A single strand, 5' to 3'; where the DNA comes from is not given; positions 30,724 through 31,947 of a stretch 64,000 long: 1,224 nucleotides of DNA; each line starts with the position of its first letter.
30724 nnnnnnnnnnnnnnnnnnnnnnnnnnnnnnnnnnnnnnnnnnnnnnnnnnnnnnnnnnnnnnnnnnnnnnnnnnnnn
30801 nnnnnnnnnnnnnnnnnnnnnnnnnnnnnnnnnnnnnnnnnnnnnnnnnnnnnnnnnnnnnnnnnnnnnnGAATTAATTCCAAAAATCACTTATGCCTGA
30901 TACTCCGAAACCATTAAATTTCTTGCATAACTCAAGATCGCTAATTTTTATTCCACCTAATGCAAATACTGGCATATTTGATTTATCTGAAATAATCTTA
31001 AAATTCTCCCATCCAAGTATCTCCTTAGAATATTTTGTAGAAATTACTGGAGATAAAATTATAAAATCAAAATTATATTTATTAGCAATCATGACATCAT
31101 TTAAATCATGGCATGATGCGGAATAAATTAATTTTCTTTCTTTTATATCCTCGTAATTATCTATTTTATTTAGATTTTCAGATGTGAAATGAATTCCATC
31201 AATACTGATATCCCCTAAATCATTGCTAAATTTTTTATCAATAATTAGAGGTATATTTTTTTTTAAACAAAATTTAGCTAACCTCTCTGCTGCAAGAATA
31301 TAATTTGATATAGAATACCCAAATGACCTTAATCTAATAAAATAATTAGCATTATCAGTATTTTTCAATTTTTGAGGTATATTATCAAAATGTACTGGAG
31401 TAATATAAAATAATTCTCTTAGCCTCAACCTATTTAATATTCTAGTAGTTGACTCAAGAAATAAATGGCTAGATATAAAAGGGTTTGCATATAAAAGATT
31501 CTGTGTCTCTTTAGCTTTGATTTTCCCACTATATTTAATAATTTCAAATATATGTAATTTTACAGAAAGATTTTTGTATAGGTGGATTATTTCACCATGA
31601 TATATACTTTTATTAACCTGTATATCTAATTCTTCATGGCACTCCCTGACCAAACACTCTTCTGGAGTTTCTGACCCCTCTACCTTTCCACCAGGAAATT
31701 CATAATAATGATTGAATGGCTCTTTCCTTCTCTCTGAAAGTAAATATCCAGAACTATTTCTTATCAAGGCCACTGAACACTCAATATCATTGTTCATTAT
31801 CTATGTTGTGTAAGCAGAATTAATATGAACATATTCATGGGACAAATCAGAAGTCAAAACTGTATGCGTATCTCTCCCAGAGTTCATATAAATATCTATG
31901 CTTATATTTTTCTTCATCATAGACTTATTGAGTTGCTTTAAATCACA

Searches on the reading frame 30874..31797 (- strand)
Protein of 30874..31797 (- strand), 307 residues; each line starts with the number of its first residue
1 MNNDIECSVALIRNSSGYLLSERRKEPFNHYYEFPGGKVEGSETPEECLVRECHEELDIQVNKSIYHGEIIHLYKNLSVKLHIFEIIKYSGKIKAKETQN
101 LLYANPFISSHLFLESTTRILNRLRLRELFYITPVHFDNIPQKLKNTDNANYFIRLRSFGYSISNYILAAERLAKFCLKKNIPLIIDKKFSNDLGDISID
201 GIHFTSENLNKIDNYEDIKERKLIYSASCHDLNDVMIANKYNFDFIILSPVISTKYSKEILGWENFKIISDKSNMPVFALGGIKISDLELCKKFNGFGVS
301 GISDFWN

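Call 7: search_protein_families(library=ncbifam, proteins=[window:30874-31797:-], max_evalue=0.001)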
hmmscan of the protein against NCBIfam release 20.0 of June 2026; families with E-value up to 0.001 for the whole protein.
window:30874-31797:- (307 aa): 15 families
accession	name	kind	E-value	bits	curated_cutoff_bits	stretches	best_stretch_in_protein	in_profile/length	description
NF006530.0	PRK08999.1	equivalog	1.3e-54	185.4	245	1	3-307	4-314/315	Nudix family hydrolase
TIGR00586.1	mutt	equivalog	4.7e-16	59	97.9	1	5-102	5-104/129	8-oxo-dGTP diphosphatase MutT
NF007834.0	PRK10546.1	equivalog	6.2e-14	52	156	1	5-107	4-107/135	pyrimidine (deoxy)nucleoside triphosphate diphosphatase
NF008044.0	PRK10776.1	equivalog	7e-14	51.8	148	1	6-101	5-102/130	8-oxo-dGTP diphosphatase MutT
NF002727.0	PRK02615.1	equivalog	5.8e-12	45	335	1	122-291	144-313/349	thiamine phosphate synthase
TIGR00693.1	thiE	equivalog_domain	9.8e-10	38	145.1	1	155-292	32-171/197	thiamine phosphate synthase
TIGR02705.1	nudix_YtkD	equivalog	2.4e-07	30.4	154.4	1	31-69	46-84/156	RNA deprotection pyrophosphohydrolase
NF000736.0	PRK00043.2-3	equivalog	1.1e-06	28.3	227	1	153-302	30-182/207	thiamine phosphate synthase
NF000734.0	PRK00043.1-5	equivalog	5.9e-05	22.8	252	1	174-285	47-160/201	thiamine phosphate synthase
NF001299.0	PRK00241.1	equivalog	0.00032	20.2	158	1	8-67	138-196/263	NAD(+) diphosphatase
NF003788.0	PRK05379.1-5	equivalog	0.00047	19.6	354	1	10-70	218-278/351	bifunctional nicotinamide-nucleotide adenylyltransferase/Nudix hydroxylase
NF003786.0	PRK05379.1-2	equivalog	0.00076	18.8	397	0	10-70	223-283/354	bifunctional nicotinamide-nucleotide adenylyltransferase/Nudix hydroxylase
NF001937.0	PRK00714.1-4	equivalog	0.0008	19.1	139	0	11-64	14-65/161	RNA pyrophosphohydrolase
NF011963.0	PRK15434.1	subfamily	0.00086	19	146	0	12-76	24-91/159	GDP-mannose mannosyl hydrolase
NF003791.0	PRK05379.2-3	equivalog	0.00095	18.4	409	0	15-72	211-269/340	bifunctional nicotinamide-nucleotide adenylyltransferase/Nudix hydroxylase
